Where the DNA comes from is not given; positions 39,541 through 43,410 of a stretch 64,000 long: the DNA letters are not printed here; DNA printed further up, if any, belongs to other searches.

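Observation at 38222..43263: ABC transporter whose permease is fused to an M1 zinc metallopeptidase: a candidate transport-coupled proteolysis system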

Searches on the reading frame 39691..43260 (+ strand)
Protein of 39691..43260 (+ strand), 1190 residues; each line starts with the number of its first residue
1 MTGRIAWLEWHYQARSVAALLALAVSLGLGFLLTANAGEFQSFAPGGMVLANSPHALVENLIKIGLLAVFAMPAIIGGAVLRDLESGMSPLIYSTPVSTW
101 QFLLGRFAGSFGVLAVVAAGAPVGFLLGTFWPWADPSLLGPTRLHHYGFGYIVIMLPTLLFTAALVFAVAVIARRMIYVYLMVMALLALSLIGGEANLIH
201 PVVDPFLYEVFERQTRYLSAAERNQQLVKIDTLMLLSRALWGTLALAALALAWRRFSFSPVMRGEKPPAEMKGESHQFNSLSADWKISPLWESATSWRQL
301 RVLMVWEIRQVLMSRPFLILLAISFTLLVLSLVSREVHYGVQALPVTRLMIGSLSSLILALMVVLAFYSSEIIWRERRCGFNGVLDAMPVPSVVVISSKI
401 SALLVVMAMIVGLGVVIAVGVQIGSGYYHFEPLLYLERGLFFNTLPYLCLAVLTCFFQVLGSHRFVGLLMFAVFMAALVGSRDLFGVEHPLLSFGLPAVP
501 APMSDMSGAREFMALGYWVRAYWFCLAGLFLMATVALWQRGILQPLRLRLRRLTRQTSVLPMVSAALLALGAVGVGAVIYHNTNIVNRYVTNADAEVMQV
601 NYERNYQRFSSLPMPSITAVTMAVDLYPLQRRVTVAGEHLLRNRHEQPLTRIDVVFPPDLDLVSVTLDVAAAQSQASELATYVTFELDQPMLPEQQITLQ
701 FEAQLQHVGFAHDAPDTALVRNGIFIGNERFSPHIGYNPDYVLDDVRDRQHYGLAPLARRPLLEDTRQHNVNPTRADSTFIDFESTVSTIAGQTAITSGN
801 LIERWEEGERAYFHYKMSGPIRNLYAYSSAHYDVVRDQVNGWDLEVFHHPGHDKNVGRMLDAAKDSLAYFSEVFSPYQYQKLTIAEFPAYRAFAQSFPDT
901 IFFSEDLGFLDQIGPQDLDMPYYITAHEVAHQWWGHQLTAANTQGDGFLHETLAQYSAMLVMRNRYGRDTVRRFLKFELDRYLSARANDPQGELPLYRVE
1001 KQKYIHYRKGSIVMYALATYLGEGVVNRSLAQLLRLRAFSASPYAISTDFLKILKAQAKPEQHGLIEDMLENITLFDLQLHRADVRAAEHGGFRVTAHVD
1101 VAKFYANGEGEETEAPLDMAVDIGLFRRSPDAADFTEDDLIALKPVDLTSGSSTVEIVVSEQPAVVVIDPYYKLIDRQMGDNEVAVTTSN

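Call 7: search_protein_families(library=pfam, proteins=[window:39691-43260:+], max_evalue=0.01)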
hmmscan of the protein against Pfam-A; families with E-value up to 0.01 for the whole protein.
window:39691-43260:+ (1190 aa): 3 families
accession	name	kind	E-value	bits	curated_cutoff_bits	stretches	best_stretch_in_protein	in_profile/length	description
PF01433.26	Peptidase_M1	-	1.7e-11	44.6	27.7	1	860-1056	3-205/218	Peptidase family M1 domain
PF12698.13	ABC2_membrane_3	-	6.1e-06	26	31.6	1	65-190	169-283/347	ABC-2 family transporter protein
PF12730.13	ABC2_membrane_4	-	0.00018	22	27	1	317-471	15-172/179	ABC-2 family transporter protein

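Call 8: search_protein_families(library=ncbifam, proteins=[window:39691-43260:+], max_evalue=0.01)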
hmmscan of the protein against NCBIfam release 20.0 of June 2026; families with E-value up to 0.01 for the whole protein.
window:39691-43260:+ (1190 aa): 1 family
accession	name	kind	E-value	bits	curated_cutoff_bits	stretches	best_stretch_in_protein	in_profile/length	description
TIGR02412.1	pepN_strep_liv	equivalog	2.5e-06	26.1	591.2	1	834-1071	197-440/832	aminopeptidase N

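Call 9: find_homologous_proteins(query=window:39691-43260:+)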
Query window:39691-43260:+ (1190 aa): 121 proteins with E <= 0.001 among 8000 candidates; the best 120 are listed.
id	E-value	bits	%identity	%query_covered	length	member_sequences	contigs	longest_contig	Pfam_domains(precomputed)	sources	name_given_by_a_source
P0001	0.0e+0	2686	100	100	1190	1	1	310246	PF01433.27,PF12698.14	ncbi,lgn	ncbi:MAG: ABC transporter permease/M1 family aminopeptidase [Lysobacterales bacterium]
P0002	0.0e+0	2026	76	99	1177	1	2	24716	PF01433.27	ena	-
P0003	0.0e+0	1466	57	100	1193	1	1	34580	PF12730.14,PF01433.27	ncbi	-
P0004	0.0e+0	1319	52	99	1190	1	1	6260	PF01433.27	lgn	-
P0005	0.0e+0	1302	49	99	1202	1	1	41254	PF12679.14,PF01433.27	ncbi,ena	-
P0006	0.0e+0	1289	48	99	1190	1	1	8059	PF12730.14,PF01433.27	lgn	-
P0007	0.0e+0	1261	48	100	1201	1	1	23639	PF12679.14,PF01433.27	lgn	-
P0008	0.0e+0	1238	49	99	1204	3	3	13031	PF12730.14,PF01433.27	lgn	-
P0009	0.0e+0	1232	49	99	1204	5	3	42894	PF12730.14,PF01433.27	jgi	jgi:ABC-2 type transport system permease protein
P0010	0.0e+0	1228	48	99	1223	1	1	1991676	PF12679.14,PF01433.27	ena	-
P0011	0.0e+0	1225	47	99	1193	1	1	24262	PF01433.27,PF12698.14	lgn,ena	-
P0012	0.0e+0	1201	47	100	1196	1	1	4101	PF01433.27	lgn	-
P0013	0.0e+0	1201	47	100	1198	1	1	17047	PF01433.27,PF12698.14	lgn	-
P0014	0.0e+0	1198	47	99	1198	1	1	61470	PF01433.27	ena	-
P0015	0.0e+0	1182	47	99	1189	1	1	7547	PF01433.27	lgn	-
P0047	2.2e-219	749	37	100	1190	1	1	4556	PF01433.27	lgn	-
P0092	2.0e-205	703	34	99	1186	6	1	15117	PF12730.14,PF01433.27,PF12698.14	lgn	-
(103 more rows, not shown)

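Call 13: search_solved_structures(query=window:39691-43260:+, max_evalue=0.01)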
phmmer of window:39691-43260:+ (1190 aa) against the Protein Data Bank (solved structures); distinct sequences matched with E-value up to 0.01: 37.
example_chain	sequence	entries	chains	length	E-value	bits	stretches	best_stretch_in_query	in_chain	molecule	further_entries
7zyf_A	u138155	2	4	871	2.1e-05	25.4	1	836-1038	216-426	Leucyl-cystinyl aminopeptidase, pregnancy serum form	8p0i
4p8q_A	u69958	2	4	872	2.1e-05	25.4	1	836-1038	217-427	Leucyl-cystinyl aminopeptidase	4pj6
8cgp_A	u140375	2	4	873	2.1e-05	25.4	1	836-1038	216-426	Leucyl-cystinyl aminopeptidase, pregnancy serum form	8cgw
5mj6_A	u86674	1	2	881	2.1e-05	25.4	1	836-1038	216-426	Leucyl-cystinyl aminopeptidase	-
4z7i_A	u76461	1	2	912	2.2e-05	25.3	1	836-1038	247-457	Leucyl-cystinyl aminopeptidase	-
5c97_A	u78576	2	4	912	2.2e-05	25.3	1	836-1038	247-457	Leucyl-cystinyl aminopeptidase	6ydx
6ea4_A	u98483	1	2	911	2.3e-05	25.3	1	843-1037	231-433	Endoplasmic reticulum aminopeptidase 2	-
7p7p_A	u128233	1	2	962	2.5e-05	25.2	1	843-1037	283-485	Endoplasmic reticulum aminopeptidase 2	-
7nsk_A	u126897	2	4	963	2.5e-05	25.1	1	843-1037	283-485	Endoplasmic reticulum aminopeptidase 2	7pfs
7nup_A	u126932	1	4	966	2.5e-05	25.1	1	843-1037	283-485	Endoplasmic reticulum aminopeptidase 2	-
3se6_A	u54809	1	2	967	2.5e-05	25.1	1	843-1037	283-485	Endoplasmic reticulum aminopeptidase 2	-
5ab0_A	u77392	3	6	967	2.5e-05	25.1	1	843-1037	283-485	ENDOPLASMATIC RETICULUM AMINOPEPTIDASE 2 | Endoplasmic reticulum aminopeptidase 2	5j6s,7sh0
4e36_A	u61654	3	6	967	4.7e-05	24.2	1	843-1037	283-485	Endoplasmic reticulum aminopeptidase 2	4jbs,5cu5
5ab2_A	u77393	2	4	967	4.7e-05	24.2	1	843-1037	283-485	ENDOPLASMIC RETICULUM AMINOPEPTIDASE 2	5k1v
3mdj_A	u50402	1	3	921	0.00013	22.8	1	838-1039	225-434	Endoplasmic reticulum aminopeptidase 1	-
6a8z_A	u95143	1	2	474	0.0033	18.1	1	924-1072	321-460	Zinc metalloprotease, putative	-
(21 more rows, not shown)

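Call 16: find_related_loci(query=A1, collection=genome_contigs, flank=6000)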
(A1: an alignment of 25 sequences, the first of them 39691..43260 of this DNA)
Query A1 (1190 aa) in genome_contigs; peptide patterns used: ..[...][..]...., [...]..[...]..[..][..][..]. (x = any residue, [..] = any of these).
600 stretches matched a pattern (row limit reached: there are more); 542 encode a relative of the query (tblastn E <= 1e-3); the best 80 are kept; 80 distinct loci.
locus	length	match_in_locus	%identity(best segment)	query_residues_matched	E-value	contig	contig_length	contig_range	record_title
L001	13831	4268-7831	57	2-1190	0e+0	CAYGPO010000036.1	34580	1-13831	MAG TPA_asm: uncultured Gammaproteobacteria bacterium isolate ERP117304_co3_225 genome assembly, contig: NODE_1836_lengt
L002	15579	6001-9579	40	4-1182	0e+0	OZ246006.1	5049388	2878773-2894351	MAG: Kangiellaceae bacterium isolate bc4e15d3-8690-4727-bacd-7ca0b6a83e12 genome assembly, chromosome: 1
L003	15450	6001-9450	39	46-1187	0e+0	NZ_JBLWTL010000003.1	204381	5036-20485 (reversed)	MAG: Maricaulis sp. isolate EA06-01 A06.006.metabat.3RE.5K@3, whole genome shotgun sequence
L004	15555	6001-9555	38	1-1182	0e+0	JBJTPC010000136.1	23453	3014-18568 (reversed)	MAG: Gammaproteobacteria bacterium isolate samp_4449_metabat2_8 samp_4449_632825, whole genome shotgun sequence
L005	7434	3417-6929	38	25-1187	0e+0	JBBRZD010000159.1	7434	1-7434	MAG: Lysobacterales bacterium isolate metawrap_la5_23 metawrap_la5_23_K_1104421_L_7434_cov_24.0939, whole genome shotgun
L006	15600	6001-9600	37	1-1190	0e+0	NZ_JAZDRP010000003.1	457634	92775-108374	Hyphobacterium lacteum strain HN-65 scaffold_3_length=457635, whole genome shotgun sequence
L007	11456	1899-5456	37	1-1185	0e+0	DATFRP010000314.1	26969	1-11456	MAG TPA_asm: Vicinamibacterales bacterium isolate SMAG_U9361 k141_4461564, whole genome shotgun sequence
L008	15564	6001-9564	37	8-1182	0e+0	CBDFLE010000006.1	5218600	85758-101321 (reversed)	MAG: Candidatus Multivoradales bacterium isolate 28b26adc-de60-4d61-9d00-aad20df54228 genome assembly, contig: contig_5,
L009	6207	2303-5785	36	31-1182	0e+0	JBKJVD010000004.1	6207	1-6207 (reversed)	MAG: Thermoanaerobaculia bacterium isolate ant_bin.94 S1Ck117_5856587_flag_0_multi_12.0000_len_6207, whole genome shotgu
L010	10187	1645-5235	36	3-1189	0e+0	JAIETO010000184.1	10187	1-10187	MAG: Burkholderiaceae bacterium isolate time.spades.CONCOCT.2.5kb_003 c_000000000139, whole genome shotgun sequence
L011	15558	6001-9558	38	1-1182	0e+0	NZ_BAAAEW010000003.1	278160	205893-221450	Ideonella azotifigens strain JCM 15503 sequence03, whole genome shotgun sequence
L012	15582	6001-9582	36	1-1190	0e+0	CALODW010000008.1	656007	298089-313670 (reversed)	MAG: uncultured Alphaproteobacteria bacterium isolate LOGT_bin.0022 genome assembly, contig: contig_20201, whole genome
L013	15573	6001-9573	35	8-1182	0e+0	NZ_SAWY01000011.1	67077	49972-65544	Litorilituus lipolyticus strain RZ04 NODE_16_length_66987_cov_35.281353, whole genome shotgun sequence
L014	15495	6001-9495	35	37-1187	0e+0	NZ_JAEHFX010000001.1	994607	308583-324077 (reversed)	Adhaeribacter terrigena strain BT258 NODE_1_length_994607_cov_56.974909, whole genome shotgun sequence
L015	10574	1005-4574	36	5-1182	0e+0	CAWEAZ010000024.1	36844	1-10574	MAG: uncultured beta proteobacterium isolate MFD05567.bin.2.191 genome assembly, contig: contig_36519, whole genome shot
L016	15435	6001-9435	36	46-1190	0e+0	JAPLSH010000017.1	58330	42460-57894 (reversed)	MAG: Proteobacteria bacterium isolate LacPavin_0818_WC50_MAG_61_10 LacPavin_0818_WC50_scaffold_107285, whole genome shot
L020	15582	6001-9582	34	1-1190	0e+0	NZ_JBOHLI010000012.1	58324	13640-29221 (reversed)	MAG: Brevundimonas sp. isolate SD8063_metabat2.bin.12 NODE_55_length_58324_cov_1.930907, whole genome shotgun sequence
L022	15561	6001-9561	32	1-1187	0e+0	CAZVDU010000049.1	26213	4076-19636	MAG TPA_asm: uncultured Pseudoalteromonadaceae bacterium isolate SRP268394_co2_163 genome assembly, contig: NODE_2696_le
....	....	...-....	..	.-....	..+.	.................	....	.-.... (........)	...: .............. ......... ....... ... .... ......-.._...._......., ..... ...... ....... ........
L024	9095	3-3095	39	166-1187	0e+0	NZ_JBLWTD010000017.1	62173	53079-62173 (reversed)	MAG: Maricaulis sp. isolate EA03-04 A03maxbin.001RE.5K@17, whole genome shotgun sequence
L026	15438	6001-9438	34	47-1187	0e+0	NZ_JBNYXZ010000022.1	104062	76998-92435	Janthinobacterium sp. MDT1-19 NODE_22_length_104062_cov_42.908759, whole genome shotgun sequence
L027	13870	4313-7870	35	5-1186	0e+0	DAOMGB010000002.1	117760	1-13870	MAG TPA_asm: Casimicrobiaceae bacterium isolate AMR_MDS_4987 NODE_23_length_117760_cov_10.981624, whole genome shotgun s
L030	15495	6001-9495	35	29-1187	0e+0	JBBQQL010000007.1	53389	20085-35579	MAG: Lysobacterales bacterium isolate Co_metawrap_1578 Cmw_1578_k141_19604788_length_53389_cov_13.0000, whole genome sho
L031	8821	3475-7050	35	1-1186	0e+0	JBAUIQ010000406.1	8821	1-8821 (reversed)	MAG: Pacificimonas sp. isolate MFD12121_ilm_asm_bin21 k127_76352, whole genome shotgun sequence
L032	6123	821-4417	35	5-1187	0e+0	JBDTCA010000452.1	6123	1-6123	MAG: Caldimonas sp. isolate cluster2_bin.145 k127_3477613, whole genome shotgun sequence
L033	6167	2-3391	34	67-1186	0e+0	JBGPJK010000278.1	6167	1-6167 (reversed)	MAG: Terriglobia bacterium isolate OBJ_0618_7090110_311 k141_10183849_length_6167_cov_11.0000, whole genome shotgun sequ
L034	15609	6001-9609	34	1-1187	0e+0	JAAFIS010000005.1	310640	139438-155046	MAG: Betaproteobacteria bacterium isolate bin60.metabat.ball.085 WN_Betaproteobacteria_4_scaffold_5, whole genome shotgu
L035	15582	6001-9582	35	4-1187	0e+0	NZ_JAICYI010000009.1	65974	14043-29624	MAG: Phenylobacterium sp. isolate LS_ISSM_2_bin.19 k141_3635816_length_65974_cov_17.4345, whole genome shotgun sequence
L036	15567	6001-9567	35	1-1186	0e+0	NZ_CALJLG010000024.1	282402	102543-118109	MAG: uncultured Brevundimonas sp. isolate SRR1506984_bin.157_CONCOCT_v1.1_MAG ERZ761607.57, whole genome shotgun sequenc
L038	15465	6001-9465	35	46-1190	0e+0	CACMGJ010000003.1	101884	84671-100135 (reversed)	MAG: Halieaceae bacterium isolate AG-891-G07 genome assembly, contig: AG-891-G07_NODE_3, whole genome shotgun sequence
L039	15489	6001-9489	34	47-1186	0e+0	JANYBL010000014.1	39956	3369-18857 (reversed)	MAG: Burkholderiales bacterium isolate GL140_5_metabat_97 GL140_5_k141_2804335, whole genome shotgun sequence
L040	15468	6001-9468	35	47-1187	0e+0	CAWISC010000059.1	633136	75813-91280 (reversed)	MAG: uncultured Gammaproteobacteria bacterium isolate MFD09206.bin.1.132 genome assembly, contig: contig_4798, whole gen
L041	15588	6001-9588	34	5-1190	0e+0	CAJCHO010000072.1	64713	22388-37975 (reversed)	Mycobacteriaceae bacterium isolate BOG_genome_mining.119 genome assembly, contig: k141_11812861, whole genome shotgun se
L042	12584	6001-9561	35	1-1187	0e+0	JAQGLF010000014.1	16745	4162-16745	MAG: Alphaproteobacteria bacterium isolate RYN_528 scaffold_5294479, whole genome shotgun sequence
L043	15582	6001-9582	36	1-1187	0e+0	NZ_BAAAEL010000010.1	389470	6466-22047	Sphingomonas molluscorum strain JCM 14122 sequence10, whole genome shotgun sequence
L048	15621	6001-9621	33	8-1186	0e+0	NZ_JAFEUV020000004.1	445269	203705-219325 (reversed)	Telluribacter sp. SYSU D00476 NODE_4_length_445269_cov_95.252281, whole genome shotgun sequence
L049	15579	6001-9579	33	5-1187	0e+0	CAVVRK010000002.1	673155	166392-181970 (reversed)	MAG: uncultured Alphaproteobacteria bacterium isolate MFD02832.bin.1.100 genome assembly, contig: contig_24366, whole ge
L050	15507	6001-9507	35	24-1187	0e+0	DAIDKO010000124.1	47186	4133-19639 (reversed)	MAG TPA_asm: Rhodanobacter sp. isolate clean409 k141_493387, whole genome shotgun sequence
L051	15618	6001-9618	34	8-1186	0e+0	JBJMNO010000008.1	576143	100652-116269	MAG: Gemmatimonadaceae bacterium isolate H3_16_all_fractions_metab_conc_60_63_0 k255_3656780, whole genome shotgun seque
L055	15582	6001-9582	35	1-1187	0e+0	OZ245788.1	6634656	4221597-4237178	MAG: Sphingobium sp. isolate a6a472b0-7794-42b4-8f54-b6e6437b1fe4 genome assembly, chromosome: 1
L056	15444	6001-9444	34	47-1187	0e+0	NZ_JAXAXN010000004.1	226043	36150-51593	Stenotrophomonas maltophilia strain FR015 NODE_4_length_226043_cov_79.031245, whole genome shotgun sequence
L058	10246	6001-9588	32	25-1190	0e+0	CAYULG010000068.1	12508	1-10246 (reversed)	MAG TPA_asm: uncultured Salinivenus sp. isolate SRP185896_co2_288 genome assembly, contig: NODE_5212_length_12508_cov_9.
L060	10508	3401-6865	35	31-1187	0e+0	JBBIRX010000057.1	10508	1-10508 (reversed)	MAG: Anaeromyxobacter sp. isolate QNS170220_bin_36 NODE_2918_length_10508_cov_2.71612, whole genome shotgun sequence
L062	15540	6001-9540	34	12-1186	0e+0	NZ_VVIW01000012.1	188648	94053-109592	Massilia aquatica strain CCM 8693 NODE_12_length_188648_cov_6.684242, whole genome shotgun sequence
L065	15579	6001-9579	37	1-1187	0e+0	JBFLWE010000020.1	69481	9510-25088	MAG: Pseudomonadota bacterium isolate MAG024 MAG024_20, whole genome shotgun sequence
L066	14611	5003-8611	32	8-1187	0e+0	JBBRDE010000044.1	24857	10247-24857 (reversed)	MAG: Cytophagales bacterium isolate Co_metawrap_2438 Cmw_2438_k141_3058260_length_24857_cov_9.0000, whole genome shotgun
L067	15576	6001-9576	35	1-1186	0e+0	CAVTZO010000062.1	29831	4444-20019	MAG: uncultured beta proteobacterium isolate MFD04570.bin.3.19 genome assembly, contig: contig_268808, whole genome shot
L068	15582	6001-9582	34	1-1187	0e+0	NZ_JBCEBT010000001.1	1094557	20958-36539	Sphingomonas sp. 4RDLI-65 Contig_1, whole genome shotgun sequence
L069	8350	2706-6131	34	52-1190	0e+0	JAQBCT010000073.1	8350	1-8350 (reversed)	MAG: Gammaproteobacteria bacterium isolate MAG_354_bin-09 354_bin-09_ctg-073, whole genome shotgun sequence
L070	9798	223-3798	33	5-1186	0e+0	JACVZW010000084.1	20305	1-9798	MAG: Rhodobacteraceae bacterium isolate Clear-D3 NODE_702_length_20305_cov_43.119753, whole genome shotgun sequence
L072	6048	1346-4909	33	1-1186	0e+0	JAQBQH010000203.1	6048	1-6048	MAG: Myxococcales bacterium isolate RYN_368 scaffold_2458194, whole genome shotgun sequence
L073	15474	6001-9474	32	44-1187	0e+0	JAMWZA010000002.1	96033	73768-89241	MAG: Marinoscillum sp. isolate MSM7 MSM7_2, whole genome shotgun sequence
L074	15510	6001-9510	33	8-1187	0e+0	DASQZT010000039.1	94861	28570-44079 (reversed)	MAG TPA_asm: Bryobacteraceae bacterium isolate SMAG_U11099 k141_420778, whole genome shotgun sequence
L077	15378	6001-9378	30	79-1187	2e-178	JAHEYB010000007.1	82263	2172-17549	MAG: Bacteroidetes bacterium isolate nzgw118 NODE_374_length_82264_cov_5.134229, whole genome shotgun sequence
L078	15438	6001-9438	31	52-1187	0e+0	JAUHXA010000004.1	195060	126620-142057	MAG: Bacteroidia bacterium isolate 2_bin.42 NODE_127_length_195060_cov_52.796756, whole genome shotgun sequence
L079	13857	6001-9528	31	18-1190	2e-178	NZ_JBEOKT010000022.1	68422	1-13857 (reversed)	Pontibacter populi strain HYL7-15 NODE_22_length_68422_cov_33.803673, whole genome shotgun sequence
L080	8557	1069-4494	31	47-1187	4e-178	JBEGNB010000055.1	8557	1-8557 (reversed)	MAG: Bacteroidota bacterium isolate NASQAN2016_083_B_bin.83 scaffold_366387, whole genome shotgun sequence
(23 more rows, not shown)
